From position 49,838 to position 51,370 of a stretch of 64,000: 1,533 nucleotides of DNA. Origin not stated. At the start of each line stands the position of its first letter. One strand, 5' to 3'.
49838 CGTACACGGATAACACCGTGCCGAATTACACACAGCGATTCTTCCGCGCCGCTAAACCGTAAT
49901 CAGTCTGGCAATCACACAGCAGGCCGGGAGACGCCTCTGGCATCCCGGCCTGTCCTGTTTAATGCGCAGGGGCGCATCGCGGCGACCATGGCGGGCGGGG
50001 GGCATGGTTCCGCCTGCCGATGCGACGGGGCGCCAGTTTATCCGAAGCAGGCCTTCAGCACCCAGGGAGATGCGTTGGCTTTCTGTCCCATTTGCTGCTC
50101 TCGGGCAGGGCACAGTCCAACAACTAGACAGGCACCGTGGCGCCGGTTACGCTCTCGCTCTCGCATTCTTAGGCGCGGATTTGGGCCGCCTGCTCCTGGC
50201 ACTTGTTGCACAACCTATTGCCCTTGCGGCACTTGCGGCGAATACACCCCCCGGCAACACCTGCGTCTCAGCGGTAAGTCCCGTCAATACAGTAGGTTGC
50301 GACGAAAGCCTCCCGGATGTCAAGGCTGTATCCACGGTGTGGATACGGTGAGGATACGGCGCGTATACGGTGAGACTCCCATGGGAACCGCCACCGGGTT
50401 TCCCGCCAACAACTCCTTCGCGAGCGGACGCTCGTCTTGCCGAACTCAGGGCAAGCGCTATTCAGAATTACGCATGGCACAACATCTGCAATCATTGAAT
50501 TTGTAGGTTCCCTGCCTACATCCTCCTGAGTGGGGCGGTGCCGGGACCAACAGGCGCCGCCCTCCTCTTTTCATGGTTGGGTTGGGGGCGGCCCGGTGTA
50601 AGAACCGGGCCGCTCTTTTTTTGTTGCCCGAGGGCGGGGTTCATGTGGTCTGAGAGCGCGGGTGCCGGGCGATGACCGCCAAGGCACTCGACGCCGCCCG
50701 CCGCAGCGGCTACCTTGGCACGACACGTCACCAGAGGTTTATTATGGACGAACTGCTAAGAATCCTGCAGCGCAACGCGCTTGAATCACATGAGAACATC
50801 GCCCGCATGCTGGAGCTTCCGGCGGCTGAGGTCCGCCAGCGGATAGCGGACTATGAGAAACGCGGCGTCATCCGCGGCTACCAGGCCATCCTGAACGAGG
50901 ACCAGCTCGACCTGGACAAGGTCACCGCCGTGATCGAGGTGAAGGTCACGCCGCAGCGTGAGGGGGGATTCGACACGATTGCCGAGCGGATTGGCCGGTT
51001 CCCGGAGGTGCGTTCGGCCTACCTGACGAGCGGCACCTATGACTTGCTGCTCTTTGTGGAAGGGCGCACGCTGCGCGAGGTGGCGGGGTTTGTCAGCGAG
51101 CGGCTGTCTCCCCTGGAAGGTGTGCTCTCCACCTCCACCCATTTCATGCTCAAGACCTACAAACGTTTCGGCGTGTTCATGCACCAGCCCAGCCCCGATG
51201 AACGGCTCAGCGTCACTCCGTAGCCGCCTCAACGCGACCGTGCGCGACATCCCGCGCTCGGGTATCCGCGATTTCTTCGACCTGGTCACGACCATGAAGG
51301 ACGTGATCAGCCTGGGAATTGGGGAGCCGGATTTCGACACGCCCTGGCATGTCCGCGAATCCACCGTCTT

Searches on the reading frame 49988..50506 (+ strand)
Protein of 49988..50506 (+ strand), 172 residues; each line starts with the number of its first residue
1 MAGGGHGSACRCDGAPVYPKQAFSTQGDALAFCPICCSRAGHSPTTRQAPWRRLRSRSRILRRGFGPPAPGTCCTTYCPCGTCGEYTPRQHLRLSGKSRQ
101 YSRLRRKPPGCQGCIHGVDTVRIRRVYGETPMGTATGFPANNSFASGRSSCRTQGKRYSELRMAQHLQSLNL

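Call 13: search_protein_families(library=pfam, proteins=[window:49988-50503:+], max_evalue=0.001)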
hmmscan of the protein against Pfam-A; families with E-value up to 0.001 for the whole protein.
window:49988-50503:+ (172 aa): 0 families

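Call 84: find_encoding_contigs(protein=window:49988-50506:+, flank=10000, max_places=4)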
Protein window:49988-50506:+ (172 aa): 14 contigs read that carry it; 4 places shown.
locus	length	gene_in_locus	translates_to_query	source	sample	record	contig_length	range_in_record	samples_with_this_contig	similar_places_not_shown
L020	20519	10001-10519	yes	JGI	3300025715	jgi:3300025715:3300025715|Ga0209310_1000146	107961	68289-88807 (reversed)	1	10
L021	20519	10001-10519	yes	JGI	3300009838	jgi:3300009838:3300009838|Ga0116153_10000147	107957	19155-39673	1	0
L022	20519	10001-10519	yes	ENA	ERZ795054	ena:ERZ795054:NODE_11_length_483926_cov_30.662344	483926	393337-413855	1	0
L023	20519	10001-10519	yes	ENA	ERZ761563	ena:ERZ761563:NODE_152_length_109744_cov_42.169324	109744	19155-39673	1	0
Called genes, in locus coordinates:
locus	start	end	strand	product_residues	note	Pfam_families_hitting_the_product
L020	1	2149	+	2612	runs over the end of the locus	PF17957:Big_7, PF03160:Calx-beta (faint), PF17957:Big_7, PF01663:Phosphodiest, PF01676:Metalloenzyme, PF18676:MBG_2, PF16640:Big_3_5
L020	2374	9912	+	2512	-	PF17957:Big_7, PF13385:Laminin_G_3, PF06832:BiPBP_C (faint), PF17957:Big_7, PF13385:Laminin_G_3, PF17957:Big_7, PF18676:MBG_2, PF16640:Big_3_5, +2 more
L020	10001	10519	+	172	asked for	-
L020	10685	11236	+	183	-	PF13404:HTH_AsnC-type (weak), PF01037:AsnC_trans_reg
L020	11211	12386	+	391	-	PF00155:Aminotran_1_2, PF00266:Aminotran_5 (weak), PF01041:DegT_DnrJ_EryC1 (weak), PF01053:Cys_Met_Meta_PP (weak)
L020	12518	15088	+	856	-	-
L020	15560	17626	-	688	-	PF00884:Sulfatase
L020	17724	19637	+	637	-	PF00884:Sulfatase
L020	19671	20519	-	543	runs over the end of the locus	PF01636:APH (faint), PF06293:Kdo, PF03109:ABC1 (faint), PF00069:Pkinase (faint), PF06293:Kdo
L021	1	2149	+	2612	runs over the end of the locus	PF17957:Big_7, PF03160:Calx-beta (faint), PF17957:Big_7, PF01663:Phosphodiest, PF01676:Metalloenzyme, PF18676:MBG_2, PF16640:Big_3_5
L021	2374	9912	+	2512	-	PF17957:Big_7, PF13385:Laminin_G_3, PF06832:BiPBP_C (faint), PF17957:Big_7, PF13385:Laminin_G_3, PF17957:Big_7, PF18676:MBG_2, PF16640:Big_3_5, +2 more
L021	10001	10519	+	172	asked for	-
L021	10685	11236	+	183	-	PF13404:HTH_AsnC-type (weak), PF01037:AsnC_trans_reg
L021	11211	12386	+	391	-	PF00155:Aminotran_1_2, PF00266:Aminotran_5 (weak), PF01041:DegT_DnrJ_EryC1 (weak), PF01053:Cys_Met_Meta_PP (weak)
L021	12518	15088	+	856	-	-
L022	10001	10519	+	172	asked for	-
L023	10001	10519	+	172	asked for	-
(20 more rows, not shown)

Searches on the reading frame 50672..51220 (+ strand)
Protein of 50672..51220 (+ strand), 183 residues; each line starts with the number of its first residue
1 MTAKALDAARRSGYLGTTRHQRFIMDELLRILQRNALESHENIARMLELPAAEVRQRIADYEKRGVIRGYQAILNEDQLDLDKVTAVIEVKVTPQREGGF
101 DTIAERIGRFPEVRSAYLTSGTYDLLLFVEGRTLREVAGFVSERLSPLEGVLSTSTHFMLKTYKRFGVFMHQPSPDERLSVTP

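Call 13: search_protein_families(library=pfam, proteins=[window:50672-51220:+], max_evalue=0.001)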
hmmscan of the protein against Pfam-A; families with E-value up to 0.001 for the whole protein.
window:50672-51220:+ (183 aa): 3 families
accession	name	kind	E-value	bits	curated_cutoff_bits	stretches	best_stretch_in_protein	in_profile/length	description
PF01037.27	AsnC_trans_reg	-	6.7e-17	61.6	25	1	88-162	1-73/73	Lrp/AsnC ligand binding domain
PF13404.12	HTH_AsnC-type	-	7.2e-06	26.2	27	1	28-59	8-39/42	AsnC-type helix-turn-helix domain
PF13412.12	HTH_24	-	6.5e-05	22.9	21.9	1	28-68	8-48/48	Winged helix-turn-helix DNA-binding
